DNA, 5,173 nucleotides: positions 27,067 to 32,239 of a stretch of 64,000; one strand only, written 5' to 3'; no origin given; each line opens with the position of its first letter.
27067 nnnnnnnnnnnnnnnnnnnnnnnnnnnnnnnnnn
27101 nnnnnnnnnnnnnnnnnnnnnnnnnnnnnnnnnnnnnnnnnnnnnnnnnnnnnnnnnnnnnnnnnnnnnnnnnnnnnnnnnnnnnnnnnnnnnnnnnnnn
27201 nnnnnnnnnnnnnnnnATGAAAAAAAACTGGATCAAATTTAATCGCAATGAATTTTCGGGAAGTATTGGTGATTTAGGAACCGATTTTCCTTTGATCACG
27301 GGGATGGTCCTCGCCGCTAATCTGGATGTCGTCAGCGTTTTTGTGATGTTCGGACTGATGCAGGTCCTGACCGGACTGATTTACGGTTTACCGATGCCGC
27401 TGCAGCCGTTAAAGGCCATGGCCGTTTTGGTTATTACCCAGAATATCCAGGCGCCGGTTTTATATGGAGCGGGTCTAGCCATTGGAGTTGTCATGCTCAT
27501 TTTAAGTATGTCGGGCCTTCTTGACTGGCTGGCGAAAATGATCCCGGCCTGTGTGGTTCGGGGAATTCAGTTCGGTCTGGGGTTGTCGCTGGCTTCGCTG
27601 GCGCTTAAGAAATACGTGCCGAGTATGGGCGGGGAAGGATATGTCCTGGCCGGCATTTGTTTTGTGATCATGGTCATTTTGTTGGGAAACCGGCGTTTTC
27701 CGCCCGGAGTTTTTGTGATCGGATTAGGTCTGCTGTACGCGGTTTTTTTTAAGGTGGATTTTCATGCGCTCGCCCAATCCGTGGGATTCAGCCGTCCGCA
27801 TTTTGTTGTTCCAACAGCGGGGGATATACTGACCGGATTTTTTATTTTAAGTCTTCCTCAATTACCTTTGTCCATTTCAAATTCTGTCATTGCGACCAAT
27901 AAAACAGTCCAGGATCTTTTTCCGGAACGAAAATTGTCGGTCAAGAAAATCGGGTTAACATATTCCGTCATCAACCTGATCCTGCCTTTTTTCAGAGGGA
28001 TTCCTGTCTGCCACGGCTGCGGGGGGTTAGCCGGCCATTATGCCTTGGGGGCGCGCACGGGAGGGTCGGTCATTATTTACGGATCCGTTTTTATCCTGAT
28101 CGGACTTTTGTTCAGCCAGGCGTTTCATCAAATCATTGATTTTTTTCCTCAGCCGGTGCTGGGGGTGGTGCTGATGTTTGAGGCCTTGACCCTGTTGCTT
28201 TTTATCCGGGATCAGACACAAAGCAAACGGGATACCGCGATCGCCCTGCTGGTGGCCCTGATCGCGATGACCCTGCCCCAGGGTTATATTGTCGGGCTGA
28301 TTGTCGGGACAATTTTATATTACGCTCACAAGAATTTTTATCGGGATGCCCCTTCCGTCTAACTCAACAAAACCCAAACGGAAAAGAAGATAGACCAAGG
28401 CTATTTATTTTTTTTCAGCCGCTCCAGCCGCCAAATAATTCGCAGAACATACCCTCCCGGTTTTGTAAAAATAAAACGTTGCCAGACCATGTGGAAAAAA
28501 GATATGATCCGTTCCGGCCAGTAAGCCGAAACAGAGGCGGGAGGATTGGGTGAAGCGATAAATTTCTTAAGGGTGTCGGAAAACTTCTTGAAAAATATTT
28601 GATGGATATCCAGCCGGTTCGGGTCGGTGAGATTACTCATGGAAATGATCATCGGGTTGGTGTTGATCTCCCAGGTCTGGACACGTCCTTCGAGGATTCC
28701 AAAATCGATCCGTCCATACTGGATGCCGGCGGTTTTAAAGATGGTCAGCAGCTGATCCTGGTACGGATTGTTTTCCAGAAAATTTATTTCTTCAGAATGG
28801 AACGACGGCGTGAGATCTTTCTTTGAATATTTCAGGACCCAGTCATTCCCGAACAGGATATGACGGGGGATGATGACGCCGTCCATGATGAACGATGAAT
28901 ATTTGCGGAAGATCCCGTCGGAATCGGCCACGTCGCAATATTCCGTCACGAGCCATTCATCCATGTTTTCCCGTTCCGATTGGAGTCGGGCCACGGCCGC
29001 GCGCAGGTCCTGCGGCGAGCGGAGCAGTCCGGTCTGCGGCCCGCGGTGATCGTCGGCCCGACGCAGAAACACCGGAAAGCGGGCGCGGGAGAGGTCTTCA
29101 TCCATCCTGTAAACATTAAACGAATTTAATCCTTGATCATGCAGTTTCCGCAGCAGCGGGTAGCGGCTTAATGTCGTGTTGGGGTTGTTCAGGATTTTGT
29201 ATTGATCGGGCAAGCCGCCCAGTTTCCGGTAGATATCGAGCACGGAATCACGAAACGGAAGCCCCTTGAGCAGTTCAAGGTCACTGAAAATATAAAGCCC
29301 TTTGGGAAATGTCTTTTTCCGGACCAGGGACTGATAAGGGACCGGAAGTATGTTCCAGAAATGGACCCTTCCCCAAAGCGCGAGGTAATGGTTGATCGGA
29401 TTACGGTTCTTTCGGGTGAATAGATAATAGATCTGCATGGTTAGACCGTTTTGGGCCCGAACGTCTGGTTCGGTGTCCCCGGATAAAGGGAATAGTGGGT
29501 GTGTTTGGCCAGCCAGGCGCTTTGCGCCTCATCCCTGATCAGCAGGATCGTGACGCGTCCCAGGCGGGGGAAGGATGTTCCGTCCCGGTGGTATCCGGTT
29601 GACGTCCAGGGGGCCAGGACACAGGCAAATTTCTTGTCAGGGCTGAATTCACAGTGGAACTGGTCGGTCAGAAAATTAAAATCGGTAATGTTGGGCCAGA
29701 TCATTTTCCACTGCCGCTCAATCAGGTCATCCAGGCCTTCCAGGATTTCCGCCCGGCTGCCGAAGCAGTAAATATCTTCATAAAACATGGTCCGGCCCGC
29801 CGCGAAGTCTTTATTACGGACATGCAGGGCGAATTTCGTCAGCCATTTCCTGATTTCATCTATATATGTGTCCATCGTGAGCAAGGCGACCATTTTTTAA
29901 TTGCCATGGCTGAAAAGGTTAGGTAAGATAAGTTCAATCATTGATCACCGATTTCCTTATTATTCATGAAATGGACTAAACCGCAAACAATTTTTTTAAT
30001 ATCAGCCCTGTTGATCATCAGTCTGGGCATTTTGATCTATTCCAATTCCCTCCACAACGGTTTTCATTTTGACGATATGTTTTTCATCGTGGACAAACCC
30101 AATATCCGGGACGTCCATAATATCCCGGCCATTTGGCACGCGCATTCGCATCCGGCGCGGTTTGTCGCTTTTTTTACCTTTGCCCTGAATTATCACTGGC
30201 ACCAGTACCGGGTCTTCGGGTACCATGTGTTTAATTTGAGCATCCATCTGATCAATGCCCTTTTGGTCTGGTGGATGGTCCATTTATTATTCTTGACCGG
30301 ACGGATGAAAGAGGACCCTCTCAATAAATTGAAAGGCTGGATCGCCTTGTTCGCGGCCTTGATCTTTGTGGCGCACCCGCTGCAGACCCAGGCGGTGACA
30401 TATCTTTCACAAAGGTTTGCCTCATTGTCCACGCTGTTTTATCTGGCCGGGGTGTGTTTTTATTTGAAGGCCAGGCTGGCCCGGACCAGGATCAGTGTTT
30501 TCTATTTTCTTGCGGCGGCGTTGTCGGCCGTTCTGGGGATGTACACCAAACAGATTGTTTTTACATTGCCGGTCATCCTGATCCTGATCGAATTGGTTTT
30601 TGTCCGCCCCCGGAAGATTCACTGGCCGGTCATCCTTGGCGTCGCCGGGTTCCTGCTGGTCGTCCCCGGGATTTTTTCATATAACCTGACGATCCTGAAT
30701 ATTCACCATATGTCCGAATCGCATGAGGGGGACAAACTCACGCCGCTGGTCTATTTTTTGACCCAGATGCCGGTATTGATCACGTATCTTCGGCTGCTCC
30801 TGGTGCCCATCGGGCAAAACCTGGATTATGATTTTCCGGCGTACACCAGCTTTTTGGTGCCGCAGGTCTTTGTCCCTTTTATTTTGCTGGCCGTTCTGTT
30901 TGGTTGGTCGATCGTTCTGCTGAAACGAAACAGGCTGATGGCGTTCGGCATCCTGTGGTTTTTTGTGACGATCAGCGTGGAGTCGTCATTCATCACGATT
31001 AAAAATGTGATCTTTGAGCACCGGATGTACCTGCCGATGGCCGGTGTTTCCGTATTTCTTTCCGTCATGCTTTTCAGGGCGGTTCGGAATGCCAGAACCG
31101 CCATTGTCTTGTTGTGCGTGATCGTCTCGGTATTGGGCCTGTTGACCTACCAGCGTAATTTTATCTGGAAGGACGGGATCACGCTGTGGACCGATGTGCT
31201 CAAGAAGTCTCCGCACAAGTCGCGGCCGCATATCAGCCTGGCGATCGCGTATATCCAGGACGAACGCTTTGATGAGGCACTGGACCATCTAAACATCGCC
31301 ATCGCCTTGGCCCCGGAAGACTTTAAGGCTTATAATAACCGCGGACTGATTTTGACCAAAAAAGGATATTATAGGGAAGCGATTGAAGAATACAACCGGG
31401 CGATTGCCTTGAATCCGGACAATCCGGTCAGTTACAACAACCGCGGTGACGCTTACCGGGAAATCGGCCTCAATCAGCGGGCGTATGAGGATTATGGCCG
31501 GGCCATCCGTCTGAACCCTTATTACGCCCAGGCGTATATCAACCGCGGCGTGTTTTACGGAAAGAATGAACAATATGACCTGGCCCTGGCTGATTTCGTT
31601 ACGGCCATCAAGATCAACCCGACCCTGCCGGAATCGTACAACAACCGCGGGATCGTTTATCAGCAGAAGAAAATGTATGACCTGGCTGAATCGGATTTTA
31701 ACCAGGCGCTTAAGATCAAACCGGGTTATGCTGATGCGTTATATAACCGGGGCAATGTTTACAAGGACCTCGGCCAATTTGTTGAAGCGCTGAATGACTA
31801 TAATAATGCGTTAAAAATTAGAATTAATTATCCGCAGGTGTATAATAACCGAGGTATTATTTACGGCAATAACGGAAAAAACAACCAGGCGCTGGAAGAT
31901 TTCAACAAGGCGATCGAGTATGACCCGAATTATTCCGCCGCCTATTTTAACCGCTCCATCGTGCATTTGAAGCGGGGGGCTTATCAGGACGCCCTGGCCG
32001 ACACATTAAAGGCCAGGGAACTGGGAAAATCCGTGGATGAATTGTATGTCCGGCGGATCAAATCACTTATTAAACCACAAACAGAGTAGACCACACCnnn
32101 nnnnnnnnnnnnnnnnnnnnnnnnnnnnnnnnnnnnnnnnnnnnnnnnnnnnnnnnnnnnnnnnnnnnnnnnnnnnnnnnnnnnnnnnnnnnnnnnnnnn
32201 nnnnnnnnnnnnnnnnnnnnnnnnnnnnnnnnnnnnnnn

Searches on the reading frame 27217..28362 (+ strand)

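Call 5: search_protein_families(library=pfam, proteins=[window:27217-28362:+])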
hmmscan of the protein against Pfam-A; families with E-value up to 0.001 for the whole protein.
window:27217-28362:+ (381 aa): 2 families
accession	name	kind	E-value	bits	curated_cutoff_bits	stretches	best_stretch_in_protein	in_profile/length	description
PF16983.11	MFS_MOT1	-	1.1e-51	174.2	30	2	209-326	3-111/111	Molybdate transporter of MFS superfamily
PF00860.26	Xan_ur_permease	-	7.1e-07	28.7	27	1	40-214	41-232/389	Permease family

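Call 7: search_protein_families(library=ncbifam, proteins=[window:27217-28362:+])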
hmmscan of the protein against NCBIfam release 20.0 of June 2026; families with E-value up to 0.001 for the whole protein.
window:27217-28362:+ (381 aa): 0 families

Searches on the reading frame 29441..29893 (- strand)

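Call 9: search_protein_families(library=ncbifam, proteins=[window:29441-29893:-], max_evalue=0.00001)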
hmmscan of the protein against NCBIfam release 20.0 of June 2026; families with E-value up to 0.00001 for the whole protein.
window:29441-29893:- (150 aa): 0 families

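Call 10: search_protein_families(library=pfam, proteins=[window:29441-29893:-], max_evalue=0.0001)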
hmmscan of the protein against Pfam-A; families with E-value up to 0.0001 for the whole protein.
window:29441-29893:- (150 aa): 1 family
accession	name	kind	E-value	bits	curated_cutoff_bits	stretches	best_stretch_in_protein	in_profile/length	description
PF13474.12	SnoaL_3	-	1.7e-07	32.1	22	1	14-136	1-118/121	SnoaL-like domain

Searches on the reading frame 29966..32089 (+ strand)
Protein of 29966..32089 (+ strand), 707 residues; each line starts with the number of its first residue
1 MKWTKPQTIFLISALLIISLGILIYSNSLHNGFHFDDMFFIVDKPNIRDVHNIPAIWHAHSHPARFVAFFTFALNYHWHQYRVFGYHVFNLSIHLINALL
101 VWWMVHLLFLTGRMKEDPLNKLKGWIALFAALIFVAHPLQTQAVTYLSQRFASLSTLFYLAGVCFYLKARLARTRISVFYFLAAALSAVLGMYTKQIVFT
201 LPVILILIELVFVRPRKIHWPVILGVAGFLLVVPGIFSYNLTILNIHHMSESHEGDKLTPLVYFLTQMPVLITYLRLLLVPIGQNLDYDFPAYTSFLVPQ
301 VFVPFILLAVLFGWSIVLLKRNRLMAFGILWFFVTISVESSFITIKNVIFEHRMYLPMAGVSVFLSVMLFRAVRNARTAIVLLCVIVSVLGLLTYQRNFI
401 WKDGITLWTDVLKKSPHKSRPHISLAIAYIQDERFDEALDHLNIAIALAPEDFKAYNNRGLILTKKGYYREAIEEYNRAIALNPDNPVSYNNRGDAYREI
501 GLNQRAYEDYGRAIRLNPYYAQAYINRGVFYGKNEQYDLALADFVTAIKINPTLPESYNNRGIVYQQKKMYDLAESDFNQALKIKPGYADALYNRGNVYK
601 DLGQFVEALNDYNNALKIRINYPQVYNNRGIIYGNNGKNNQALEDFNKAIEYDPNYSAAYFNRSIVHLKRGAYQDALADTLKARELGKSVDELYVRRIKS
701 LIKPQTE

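Call 9: search_protein_families(library=ncbifam, proteins=[window:29966-32089:+], max_evalue=0.00001)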
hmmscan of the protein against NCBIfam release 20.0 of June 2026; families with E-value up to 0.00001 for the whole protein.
window:29966-32089:+ (707 aa): 18 families
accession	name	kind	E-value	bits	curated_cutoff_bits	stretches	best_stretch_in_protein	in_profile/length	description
NF040959.1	MamA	equivalog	6.6e-33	113.9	200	2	489-652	39-202/204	magnetosome protein MamA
TIGR02521.1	type_IV_pilW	equivalog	2e-31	109.3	154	3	521-678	31-190/234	type IV pilus biogenesis/stability protein PilW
NF008391.2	PRK11189.1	equivalog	4.6e-31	108.4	250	2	588-681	64-157/297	lipoprotein NlpI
TIGR02917.1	PEP_TPR_lipo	equivalog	5.7e-28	97.3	312.2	2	389-618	300-528/899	XrtA/PEP-CTERM system TPR-repeat protein PrsT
NF033762.1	social_mot_Tgl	equivalog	8.5e-26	90.8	225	2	540-697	50-210/252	social motility TPR repeat lipoprotein Tgl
TIGR00990.1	3a0801s09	subfamily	1.8e-21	76.5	757.25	3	434-574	346-486/615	mitochondrial import receptor subunit TOM70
NF002725.1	PRK02603.1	equivalog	4e-19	69.3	143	1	591-696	37-145/173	photosystem I assembly protein Ycf3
NF033758.1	gliding_GltE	equivalog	1.9e-18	66.7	225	0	511-569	280-338/411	adventurous gliding motility TPR repeat lipoprotein GltE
TIGR02552.1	LcrH_SycD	equivalog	8.9e-16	57.8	104.8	0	426-517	25-116/136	SycD/LcrH family type III secretion system chaperone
NF033920.0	C39_PA2778_fam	equivalog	9.1e-15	54.7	150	0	402-484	173-255/255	PA2778 family cysteine peptidase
NF047558.1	TPR_END_plus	domain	6.5e-14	51.6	32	0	626-656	2-32/56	TPR end-of-group domain-containing protein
NF047371.1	FlcA_CTERM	equivalog_domain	5.5e-11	41.6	300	0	496-617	411-535/646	periplasmic flagellar collar protein FlcA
NF047507.1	TPR_BatC_Lepto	exception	9.1e-11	41.6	175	0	429-523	34-132/214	TPR repeat-containing protein BatC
TIGR03939.1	PGA_TPR_OMP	equivalog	1.6e-08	33.3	366.65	0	401-493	102-194/800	poly-beta-1,6 N-acetyl-D-glucosamine export porin PgaA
NF040561.1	PrimPol_Msp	equivalog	4.2e-08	32.2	200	0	536-646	6-115/515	CRISPR-associated primase-polymerase type A1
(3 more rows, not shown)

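Call 10: search_protein_families(library=pfam, proteins=[window:29966-32089:+], max_evalue=0.0001)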
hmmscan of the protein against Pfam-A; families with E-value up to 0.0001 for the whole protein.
window:29966-32089:+ (707 aa): 15 families
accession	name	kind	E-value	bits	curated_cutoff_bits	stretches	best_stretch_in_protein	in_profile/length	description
PF00515.34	TPR_1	-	1e-58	193.3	27.8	6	624-656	2-34/34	Tetratricopeptide repeat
PF07719.23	TPR_2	-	2e-51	168.3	27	4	454-486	2-34/34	Tetratricopeptide repeat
PF13414.12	TPR_11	-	2.6e-48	161.9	26.8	7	460-500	1-41/42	TPR repeat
PF13431.12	TPR_17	-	1.7e-42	140.6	24.4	3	476-506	2-32/34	Tetratricopeptide repeat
PF13181.12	TPR_8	-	4.1e-38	126.7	25.7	3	454-486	2-34/34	Tetratricopeptide repeat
PF13432.12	TPR_16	-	5.5e-28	97.5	32.7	2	425-487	3-65/65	Tetratricopeptide repeat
PF13424.12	TPR_12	-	1.5e-26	92.8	30.1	3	556-619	4-75/77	Tetratricopeptide repeat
PF13371.12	TPR_9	-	1.3e-22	80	35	1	427-488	3-64/73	Tetratricopeptide repeat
PF14559.12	TPR_19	-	3.3e-17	63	25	0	568-609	4-45/68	Tetratricopeptide repeat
PF13428.12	TPR_14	-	5.7e-14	51.7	23.5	0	423-459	5-41/44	Tetratricopeptide repeat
PF13374.12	TPR_10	-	2.4e-09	37.3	27.5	0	589-619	2-32/42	Tetratricopeptide repeat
PF25063.1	ARM_TT21_C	-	3.8e-08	33.9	35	0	420-483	96-159/209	Tetratricopeptide repeat protein 21 C-terminal ARM domain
PF12569.14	NatA_aux_su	-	1.6e-06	27.8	33.3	0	425-482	198-255/515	N-terminal acetyltransferase A, auxiliary subunit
PF25575.1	TPR_BSK1_C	-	1.7e-05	25.1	42.2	0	604-660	57-114/118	Serine/threonine-protein kinase BSK1-like, TPR repeats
PF13176.12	TPR_7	-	5.6e-05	23.4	27.9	0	423-451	3-31/36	Tetratricopeptide repeat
